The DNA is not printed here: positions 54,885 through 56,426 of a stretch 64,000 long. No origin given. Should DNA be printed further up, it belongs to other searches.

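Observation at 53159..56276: HAD phosphatase followed by two tandem GpgS/MpgS-like glycosyltransferases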

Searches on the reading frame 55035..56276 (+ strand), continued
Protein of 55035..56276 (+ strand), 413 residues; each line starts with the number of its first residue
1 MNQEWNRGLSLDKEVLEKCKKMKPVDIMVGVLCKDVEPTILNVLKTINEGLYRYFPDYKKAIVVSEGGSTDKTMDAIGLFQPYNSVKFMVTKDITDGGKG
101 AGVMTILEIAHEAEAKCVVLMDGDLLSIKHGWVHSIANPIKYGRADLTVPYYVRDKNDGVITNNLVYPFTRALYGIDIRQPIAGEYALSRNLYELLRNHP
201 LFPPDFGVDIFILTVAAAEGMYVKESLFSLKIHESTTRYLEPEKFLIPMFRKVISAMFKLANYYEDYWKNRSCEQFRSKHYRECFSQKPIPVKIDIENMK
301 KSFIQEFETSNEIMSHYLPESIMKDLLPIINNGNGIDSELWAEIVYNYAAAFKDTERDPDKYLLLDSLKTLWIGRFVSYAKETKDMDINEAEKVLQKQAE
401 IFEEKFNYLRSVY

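Call 25: find_related_loci(query=A1, collection=genome_contigs, flank=8000)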
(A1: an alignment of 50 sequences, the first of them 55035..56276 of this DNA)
Query A1 (413 aa) in genome_contigs; peptide patterns used: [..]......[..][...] (x = any residue, [..] = any of these).
600 stretches matched a pattern (row limit reached: there are more); 597 encode a relative of the query (tblastn E <= 1e-3); the best 80 are kept; 80 distinct loci.
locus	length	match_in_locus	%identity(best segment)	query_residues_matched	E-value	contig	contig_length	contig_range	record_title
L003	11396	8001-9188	45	15-413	5e-117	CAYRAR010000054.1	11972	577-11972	MAG TPA_asm: uncultured Thermodesulfobacteriota bacterium isolate SRP338002_co1_158 genome assembly, contig: NODE_5007_l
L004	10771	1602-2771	45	8-404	3e-113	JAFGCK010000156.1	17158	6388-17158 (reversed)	MAG: Methanosarcinaceae archaeon isolate Zod_Metabat.1106 k87_13685429, whole genome shotgun sequence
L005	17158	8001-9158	44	11-404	3e-110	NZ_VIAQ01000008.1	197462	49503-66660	Methanolobus vulcani strain B1d Joined_contig_5, whole genome shotgun sequence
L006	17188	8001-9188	42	9-411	4e-110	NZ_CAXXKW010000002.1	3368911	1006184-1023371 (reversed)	MAG: uncultured Methanolobus sp. isolate 63462039-51cf-4655-9c85-af1f4e349c88 contig_2, whole genome shotgun sequence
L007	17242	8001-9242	44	7-413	4e-110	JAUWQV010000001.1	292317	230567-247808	MAG: Methanocellales archaeon isolate CSMAG_2511 CSMAG_2511_k141_463192_length_292317_cov_25.9981, whole genome shotgun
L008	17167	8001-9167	43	9-404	3e-109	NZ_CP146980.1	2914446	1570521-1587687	Methanolobus sp. ZRKC2 chromosome, complete genome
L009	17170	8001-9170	43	2-404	2e-108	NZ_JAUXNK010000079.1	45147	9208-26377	MAG: Methanolobus sp. isolate C1_concoct.bin.76 C1_k141_50520, whole genome shotgun sequence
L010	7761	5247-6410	45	22-413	2e-107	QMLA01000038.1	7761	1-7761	MAG: Deltaproteobacteria bacterium isolate B73_G16 B73_Guay16_scaffold_08437, whole genome shotgun sequence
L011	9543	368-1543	37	5-403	9e-77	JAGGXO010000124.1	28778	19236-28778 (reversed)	MAG: Candidatus Bipolaricaulota bacterium isolate AUK154 PB_MBMC_108_c_000000000310, whole genome shotgun sequence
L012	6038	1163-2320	37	17-409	8e-74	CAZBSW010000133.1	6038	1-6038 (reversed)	MAG TPA_asm: uncultured Thermotogae bacterium isolate SRP323688_co1_249 genome assembly, contig: NODE_18156_length_6038_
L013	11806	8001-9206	34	10-413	2e-71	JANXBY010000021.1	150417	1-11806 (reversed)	MAG: Armatimonadota bacterium isolate SKYB51 k141_86043, whole genome shotgun sequence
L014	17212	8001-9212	36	10-411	4e-71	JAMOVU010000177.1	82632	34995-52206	MAG: Candidatus Aminicenantes bacterium isolate PIR-30_metabat2_scaf2bin.063 PIR-30_scaffold_78_c1, whole genome shotgun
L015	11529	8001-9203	32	10-413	1e-68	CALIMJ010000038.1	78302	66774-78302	MAG: uncultured bacterium isolate S1_Bin_METABAT__12_1 genome assembly, contig: c_000001075375, whole genome shotgun seq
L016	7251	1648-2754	36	27-402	1e-68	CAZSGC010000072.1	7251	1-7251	MAG TPA_asm: uncultured bacterium isolate binchicken_co80_158 genome assembly, contig: NODE_4123_length_7251_cov_12.9585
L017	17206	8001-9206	34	10-409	3e-68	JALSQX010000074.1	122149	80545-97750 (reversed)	MAG: Blastocatellia bacterium isolate 356-308_maxbin2_scaf2bin.121 356-308_scaffold_65_c1, whole genome shotgun sequence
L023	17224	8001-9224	33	8-413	4e-66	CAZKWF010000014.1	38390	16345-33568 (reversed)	MAG TPA_asm: uncultured Candidatus Bathyarchaeia archaeon isolate binchicken_co294_181 genome assembly, contig: NODE_150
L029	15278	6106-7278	33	18-409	2e-64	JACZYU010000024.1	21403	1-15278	MAG: Planctomycetota bacterium isolate B27T3L11 B27T3L11_NODE2063, whole genome shotgun sequence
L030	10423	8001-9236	33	1-413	3e-64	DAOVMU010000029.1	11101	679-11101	MAG TPA_asm: Candidatus Bathyarchaeota archaeon isolate CSMAG_1479 CSMAG_1479_k141_2804449_length_11101_cov_11.9877, who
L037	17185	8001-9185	34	21-413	2e-62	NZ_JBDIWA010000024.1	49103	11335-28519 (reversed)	MAG: Candidatus Kuenenia sp. isolate Bin_40 NODE_357_length_49103_cov_17.208898, whole genome shotgun sequence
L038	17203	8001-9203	30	10-413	2e-62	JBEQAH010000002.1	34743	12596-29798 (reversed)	MAG: bacterium isolate 03V1_S199.semibin_refined.081 NODE_844_length_34743_cov_3.070863, whole genome shotgun sequence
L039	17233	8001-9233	34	1-413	4e-62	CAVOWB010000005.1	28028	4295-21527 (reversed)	MAG: Candidatus Bathyarchaeota archaeon isolate MFD00032.bin.1.220 genome assembly, contig: contig_128951, whole genome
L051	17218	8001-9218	31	14-409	8e-61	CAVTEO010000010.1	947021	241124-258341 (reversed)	MAG: uncultured Acidobacteriota bacterium isolate MFD00822.bin.2.7 genome assembly, contig: contig_47717, whole genome s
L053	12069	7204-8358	32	22-409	6e-61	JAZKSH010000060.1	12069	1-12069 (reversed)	MAG: Thermoplasmatota archaeon isolate NA-30cm_bin.11 NODE_618_length_12069_cov_9.880639, whole genome shotgun sequence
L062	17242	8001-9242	31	11-409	2e-60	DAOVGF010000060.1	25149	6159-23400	MAG TPA_asm: Candidatus Aerophobetes bacterium isolate CSMAG_1128 CSMAG_1128_k141_2604970_length_25149_cov_12.5659, whol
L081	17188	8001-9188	29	17-413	2e-59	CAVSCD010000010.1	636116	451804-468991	MAG: Candidatus Aminicenantes bacterium isolate MFD02979.bin.2.51 genome assembly, contig: contig_50158, whole genome sh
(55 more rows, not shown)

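Call 38: search_protein_families(library=pfam, proteins=[L081:6955-7776:-, L013:5985-7220:+, L007:9248-10591:+, L051:11523-12932:-, L029:12635-14521:+, L038:13492-14967:+, L029:4881-5666:-, L062:14038-15003:+, L030:838-2004:-, L037:534-1964:-], max_evalue=0.001)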
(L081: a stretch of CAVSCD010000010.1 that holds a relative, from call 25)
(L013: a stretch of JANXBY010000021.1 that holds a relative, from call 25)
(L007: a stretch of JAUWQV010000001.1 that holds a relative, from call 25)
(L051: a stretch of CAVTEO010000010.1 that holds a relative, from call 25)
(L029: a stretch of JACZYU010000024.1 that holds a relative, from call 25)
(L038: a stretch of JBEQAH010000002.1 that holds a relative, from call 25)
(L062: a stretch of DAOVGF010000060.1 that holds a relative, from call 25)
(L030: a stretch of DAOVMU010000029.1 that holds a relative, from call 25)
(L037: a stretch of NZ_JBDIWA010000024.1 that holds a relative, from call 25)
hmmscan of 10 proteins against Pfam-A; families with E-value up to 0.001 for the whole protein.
L081:6955-7776:- (273 aa): 2 families
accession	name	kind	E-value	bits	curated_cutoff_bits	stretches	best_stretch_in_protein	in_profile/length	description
PF08282.18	Hydrolase_3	-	9.2e-10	39.1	20.9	1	7-72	1-66/255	haloacid dehalogenase-like hydrolase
PF12710.13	HAD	-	8.7e-05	23.5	27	0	105-225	55-189/189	haloacid dehalogenase-like hydrolase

L013:5985-7220:+ (411 aa): 4 families
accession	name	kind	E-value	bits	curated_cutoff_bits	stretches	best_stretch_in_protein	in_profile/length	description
PF00534.26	Glycos_transf_1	-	1.2e-16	61.2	26.4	1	207-377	9-166/172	Glycosyl transferases group 1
PF13439.12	Glyco_transf_4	-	2.3e-11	44.5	28.5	1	16-189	1-167/170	Glycosyltransferase Family 4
PF13692.12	Glyco_trans_1_4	-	4.4e-10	40.4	27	1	216-365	4-141/142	Glycosyl transferases group 1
PF20706.3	GT4-conflict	-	2.9e-06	27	26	1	205-332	190-312/385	Family 4 Glycosyltransferase in conflict systems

L007:9248-10591:+ (447 aa): 2 families
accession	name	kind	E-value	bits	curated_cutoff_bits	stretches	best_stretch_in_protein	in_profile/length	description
PF13660.11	DUF4147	-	1.6e-82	276.9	23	1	24-261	2-234/234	Domain of unknown function (DUF4147)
PF05161.18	MOFRL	-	9.8e-37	125.8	28.3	1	337-440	2-106/106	MOFRL family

L051:11523-12932:- (469 aa): 9 families
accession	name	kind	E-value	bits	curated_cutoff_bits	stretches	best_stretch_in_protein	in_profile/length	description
PF00158.32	Sigma54_activat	-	2.1e-67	226.5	20.2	1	160-326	1-167/168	Sigma-54 interaction domain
PF00072.30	Response_reg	-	2.9e-27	95.5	30.2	1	23-129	2-108/111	Response regulator receiver domain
PF25601.1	AAA_lid_14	-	4e-27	94.3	27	1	332-413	1-83/87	AAA+ ATPase lid domain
PF14532.12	Sigma54_activ_2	-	6.8e-20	72.2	25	1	161-331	1-138/138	Sigma-54 interaction domain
PF02954.25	HTH_8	-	1e-10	41.6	22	1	426-465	3-42/42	Bacterial regulatory protein, Fis family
PF07728.20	AAA_5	-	1.8e-07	31.7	22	1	183-302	1-123/139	AAA domain (dynein-related subfamily)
PF13191.12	AAA_16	-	7.7e-06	26.9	32.6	1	160-272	2-116/167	AAA ATPase domain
PF01078.27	Mg_chelatase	-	1.2e-05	25.3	20.3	0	239-301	93-157/207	Magnesium chelatase, subunit ChlI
PF00004.35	AAA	-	0.0006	20.7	21.2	0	184-302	1-110/131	ATPase family associated with various cellular activities (AAA)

L029:12635-14521:+ (628 aa): 10 families
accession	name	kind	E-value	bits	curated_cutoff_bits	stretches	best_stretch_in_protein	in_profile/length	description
PF00072.30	Response_reg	-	1.6e-43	147.8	30.2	2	5-114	2-110/111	Response regulator receiver domain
PF02518.31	HATPase_c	-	7.6e-26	91.2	26.4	1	382-486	3-110/111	Histidine kinase-, DNA gyrase B-, and HSP90-like ATPase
PF13426.13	PAS_9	-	2.6e-11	44.2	27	1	146-244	2-99/103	PAS domain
PF00989.32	PAS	-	2.8e-11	43.9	22.6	1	137-243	3-110/113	PAS fold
PF08447.18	PAS_3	-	5.3e-07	30.3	25.6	1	159-239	3-85/89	PAS fold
PF00512.31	HisKA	-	2.3e-06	28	26.9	1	265-328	2-64/66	His Kinase A (phospho-acceptor) domain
PF13188.13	PAS_8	-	2.5e-05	24.5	21.8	1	136-184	2-48/65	PAS domain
PF13581.12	HATPase_c_2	-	3.8e-05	24.1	27.4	1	385-482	36-126/127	Histidine kinase-like ATPase domain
PF08448.16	PAS_4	-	0.00028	21.5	23.1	1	142-245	2-104/110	PAS fold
PF14501.12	HATPase_c_5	-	0.00042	20.6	22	0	384-475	5-94/102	GHKL domain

L038:13492-14967:+ (491 aa): 6 families
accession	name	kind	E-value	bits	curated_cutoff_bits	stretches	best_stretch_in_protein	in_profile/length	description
PF08323.17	Glyco_transf_5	-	9.7e-85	284.5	22.7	1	5-242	1-239/239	Starch synthase catalytic domain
PF00534.26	Glycos_transf_1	-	1.1e-13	51.5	26.4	1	299-445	16-156/172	Glycosyl transferases group 1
PF13692.12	Glyco_trans_1_4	-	4.8e-11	43.5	27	1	301-445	4-140/142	Glycosyl transferases group 1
PF20706.3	GT4-conflict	-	8.5e-08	32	26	1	293-473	195-383/385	Family 4 Glycosyltransferase in conflict systems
PF13439.12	Glyco_transf_4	-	3.6e-05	24.3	28.5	1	108-229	50-150/170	Glycosyltransferase Family 4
PF13579.12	Glyco_trans_4_4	-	0.00015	22.6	29.7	1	20-227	1-142/158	Glycosyl transferase 4-like domain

L029:4881-5666:- (261 aa): 0 families

L062:14038-15003:+ (321 aa): 4 families
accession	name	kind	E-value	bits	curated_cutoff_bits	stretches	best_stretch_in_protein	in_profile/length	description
PF00005.33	ABC_tran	-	1.3e-27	97.5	25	1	30-173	2-137/137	ABC transporter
PF13304.12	AAA_21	-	7.9e-14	52.9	27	1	143-205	236-301/304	AAA domain, putative AbiEii toxin, Type IV TA system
PF13732.12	DrrA1-3_C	-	1e-06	29.8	27.4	1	227-313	2-80/81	ATP-binding protein DrrA1-3-like, C-terminal domain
PF13166.12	AAA_13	-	5e-05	22.6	36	0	160-302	524-642/713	AAA domain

L030:838-2004:- (388 aa): 1 family
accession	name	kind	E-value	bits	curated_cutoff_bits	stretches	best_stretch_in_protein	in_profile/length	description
PF00535.33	Glycos_transf_2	-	4.4e-05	23.9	23.3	0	131-168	69-105/168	Glycosyl transferase family 2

L037:534-1964:- (476 aa): 2 families
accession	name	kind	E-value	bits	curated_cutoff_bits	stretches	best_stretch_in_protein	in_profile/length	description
PF02913.24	FAD-oxidase_C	-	1.5e-61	208.7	21.2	1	228-468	1-247/248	FAD linked oxidases, C-terminal domain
PF01565.28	FAD_binding_4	-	1.2e-43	148.6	26.4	1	53-191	1-138/139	FAD binding domain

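Call 39: predict_structure(alignment_id=A1)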
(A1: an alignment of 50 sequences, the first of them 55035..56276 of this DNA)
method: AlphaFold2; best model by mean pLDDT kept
length: 413 residues; sequences in the alignment: 50
mean_pLDDT: 93.2   pTM: 0.93
mean pLDDT of the five models: 93.2, 92.8, 92.4, 92.1, 91.7
residues with pLDDT >= 90: 350; 70-90: 46; 50-70: 15; < 50: 2
segments of 3 or more residues with pLDDT < 50: none
pLDDT, mean of each block of 10 residues (from residue 1): 68 97 98 97 98 98 97 98 98 93 98 98 96 97 97 91 97 94 96 97 95 97 94 83 83 97 97 65 72 90 93 96 93 91 98 95 96 95 94 95 96 96
secondary structure, 60 per line:
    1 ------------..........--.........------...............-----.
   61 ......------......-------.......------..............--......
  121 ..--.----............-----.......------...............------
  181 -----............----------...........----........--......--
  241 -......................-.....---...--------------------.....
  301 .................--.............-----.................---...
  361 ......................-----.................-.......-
elements in order: H13-22 E25-33 H40-54 E60-66 H73-78 E86-92 H99-112 E115-122 H130-141 E147-153 H160-174 E186-189 H190-197 H208-218 E223-230 H234-238 H242-263 H265-269 H296-317 H320-332 H338-354 H358-382 H388-404 H406-412

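Call 43: fold_search(model_id=the predicted structure, library=pdb)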
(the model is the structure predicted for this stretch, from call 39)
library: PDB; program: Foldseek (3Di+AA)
matches with E <= 10: 1041; with E <= 0.001: 218
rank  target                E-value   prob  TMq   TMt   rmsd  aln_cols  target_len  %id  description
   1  2y4j_B                2.8e-14  1.00  0.70  0.76   4.4       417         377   16  MANNOSYLGLYCERATE SYNTHASE IN COMPLEX WITH LACTATE (released 2011-02-02)
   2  2y4j_A                9.7e-14  1.00  0.68  0.74   5.9       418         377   17  MANNOSYLGLYCERATE SYNTHASE IN COMPLEX WITH LACTATE (released 2011-02-02)
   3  2y4m_A                1.2e-13  1.00  0.68  0.74   6.0       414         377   16  MANNOSYLGLYCERATE SYNTHASE IN COMPLEX WITH GDP-Mannose (released 2011-02-02)
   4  2bo7_A                1.6e-13  1.00  0.69  0.76   5.0       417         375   17  DISSECTION OF MANNOSYLGLYCERATE SYNTHASE: AN ARCHETYPAL MANNOSYLTRANSFERASE (released 2005-06-06)
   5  2bo4_A                1.7e-13  1.00  0.68  0.73   5.7       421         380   17  Dissection of mannosylglycerate synthase: an archetypal mannosyltransferase (released 2005-06-06)
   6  2y4k_B                3.1e-13  1.00  0.70  0.76   4.4       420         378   17  MANNOSYLGLYCERATE SYNTHASE IN COMPLEX WITH MG-GDP (released 2011-02-02)
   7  2y4k_A                5.0e-13  1.00  0.69  0.74   5.4       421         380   16  MANNOSYLGLYCERATE SYNTHASE IN COMPLEX WITH MG-GDP (released 2011-02-02)
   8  2y4l_B                1.5e-12  1.00  0.68  0.74   5.0       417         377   16  MANNOSYLGLYCERATE SYNTHASE IN COMPLEX WITH Manganese and GDP (released 2011-02-02)
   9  4y6u                  3.9e-10  1.00  0.44  0.64   7.5       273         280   23  Mycobacterial protein (released 2015-07-15)
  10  5jqx_B                4.8e-10  1.00  0.46  0.66   4.9       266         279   24  Crystal structure of glucosyl-3-phosphoglycerate synthase from Mycobacterium tuberculosis in complex with phosphoglyce (released 2017-05-24)
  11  5juc                  5.8e-10  1.00  0.44  0.64   7.6       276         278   22  Crystal structure of glucosyl-3-phosphoglycerate synthase from Mycobacterium tuberculosis in complex with Mn2+, uridine- (released 2017-05-24)
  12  5jqx_C                6.1e-10  1.00  0.46  0.67   7.2       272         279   24  Crystal structure of glucosyl-3-phosphoglycerate synthase from Mycobacterium tuberculosis in complex with phosphoglyce (released 2017-05-24)
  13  7pho_A                7.7e-10  1.00  0.47  0.64   7.1       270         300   22  Crystal structure of Mycobacterium hassiacum glucosyl-3-phosphoglycerate synthase at pH 7.1 in complex with 4-hydroxyb (released 2023-03-01)
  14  5jt0                  1.0e-09  1.00  0.46  0.66   5.2       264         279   23  Crystal structure of glucosyl-3-phosphoglycerate synthase from Mycobacterium tuberculosis in complex with Mn2+, uridine- (released 2017-05-24)
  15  4y7g                  1.1e-09  1.00  0.44  0.64   7.6       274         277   23  Crystal structure of glucosyl-3-phosphoglycerate synthase from Mycobacterium tuberculosis in complex with Mn2+, uridine- (released 2015-07-15)
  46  5mlz                  6.1e-08  1.00  0.42  0.47  11.9       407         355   13  Dolichyl phosphate mannose synthase in complex with GDP and Mg2+ (released 2017-08-09)
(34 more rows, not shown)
